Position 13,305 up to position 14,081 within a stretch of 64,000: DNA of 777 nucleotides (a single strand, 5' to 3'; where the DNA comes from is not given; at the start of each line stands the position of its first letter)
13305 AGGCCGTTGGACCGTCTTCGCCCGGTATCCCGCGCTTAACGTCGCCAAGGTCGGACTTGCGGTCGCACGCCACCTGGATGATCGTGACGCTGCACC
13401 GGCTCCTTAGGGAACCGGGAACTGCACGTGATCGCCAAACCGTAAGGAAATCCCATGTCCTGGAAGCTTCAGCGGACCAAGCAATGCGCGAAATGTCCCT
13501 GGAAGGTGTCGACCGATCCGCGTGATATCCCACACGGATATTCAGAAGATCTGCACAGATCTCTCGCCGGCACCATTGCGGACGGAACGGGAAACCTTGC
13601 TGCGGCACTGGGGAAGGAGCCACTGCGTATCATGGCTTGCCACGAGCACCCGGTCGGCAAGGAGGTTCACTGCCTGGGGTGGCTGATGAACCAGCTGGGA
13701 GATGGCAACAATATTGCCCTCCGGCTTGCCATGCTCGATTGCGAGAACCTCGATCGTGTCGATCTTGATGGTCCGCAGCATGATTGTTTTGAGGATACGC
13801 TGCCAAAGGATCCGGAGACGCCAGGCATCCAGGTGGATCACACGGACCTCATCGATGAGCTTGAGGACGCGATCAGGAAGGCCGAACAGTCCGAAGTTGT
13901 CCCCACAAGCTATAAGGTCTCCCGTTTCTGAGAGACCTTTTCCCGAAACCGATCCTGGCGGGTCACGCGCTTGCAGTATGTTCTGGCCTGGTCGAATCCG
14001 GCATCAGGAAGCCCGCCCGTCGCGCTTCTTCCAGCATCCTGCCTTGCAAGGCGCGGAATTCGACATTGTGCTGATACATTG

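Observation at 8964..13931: Nine-gene ADP-ribose-centred operon: Macro-DprA/SLOG fusion, ART-fold protein and NUDIX-NrtR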

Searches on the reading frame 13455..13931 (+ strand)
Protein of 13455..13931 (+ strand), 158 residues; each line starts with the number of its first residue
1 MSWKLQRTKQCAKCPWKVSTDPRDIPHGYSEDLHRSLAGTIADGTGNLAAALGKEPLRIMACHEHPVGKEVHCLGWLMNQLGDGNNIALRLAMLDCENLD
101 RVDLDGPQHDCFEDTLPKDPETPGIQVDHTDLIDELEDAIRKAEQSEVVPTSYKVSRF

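Call 3: search_protein_families(library=pfam, proteins=[window:13455-13931:+], max_evalue=0.1)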
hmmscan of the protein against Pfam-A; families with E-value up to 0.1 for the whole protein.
window:13455-13931:+ (158 aa): 1 family
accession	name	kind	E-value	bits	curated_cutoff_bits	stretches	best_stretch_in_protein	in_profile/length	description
PF19800.4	DUF6283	-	1.6e-07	31.9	27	1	7-97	3-77/115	Family of unknown function (DUF6283)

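Call 8: search_protein_families(library=ncbifam, proteins=[window:13455-13931:+], max_evalue=0.1)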
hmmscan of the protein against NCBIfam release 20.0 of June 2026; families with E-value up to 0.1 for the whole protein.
window:13455-13931:+ (158 aa): 0 families

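Call 63: search_protein_families(library=phrogs, proteins=[window:13455-13931:+], max_evalue=0.01)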
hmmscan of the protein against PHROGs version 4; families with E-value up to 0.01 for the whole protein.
window:13455-13931:+ (158 aa): 1 family
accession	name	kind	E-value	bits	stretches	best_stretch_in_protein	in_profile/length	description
phrog_18928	-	unknown function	1.2e-24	87.6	1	4-114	2-106/121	-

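Call 64: search_protein_families(library=padloc, proteins=[window:13455-13931:+], max_evalue=0.01)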
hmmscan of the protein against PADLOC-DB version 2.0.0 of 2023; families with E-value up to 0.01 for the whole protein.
window:13455-13931:+ (158 aa): 0 families

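Call 89: search_dna_similar(query=window:13455-13931:+, collection=phages, mode=protein, max_rows=10, max_evalue=0.001)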
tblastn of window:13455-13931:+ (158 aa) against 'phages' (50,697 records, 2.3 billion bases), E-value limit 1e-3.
No match.
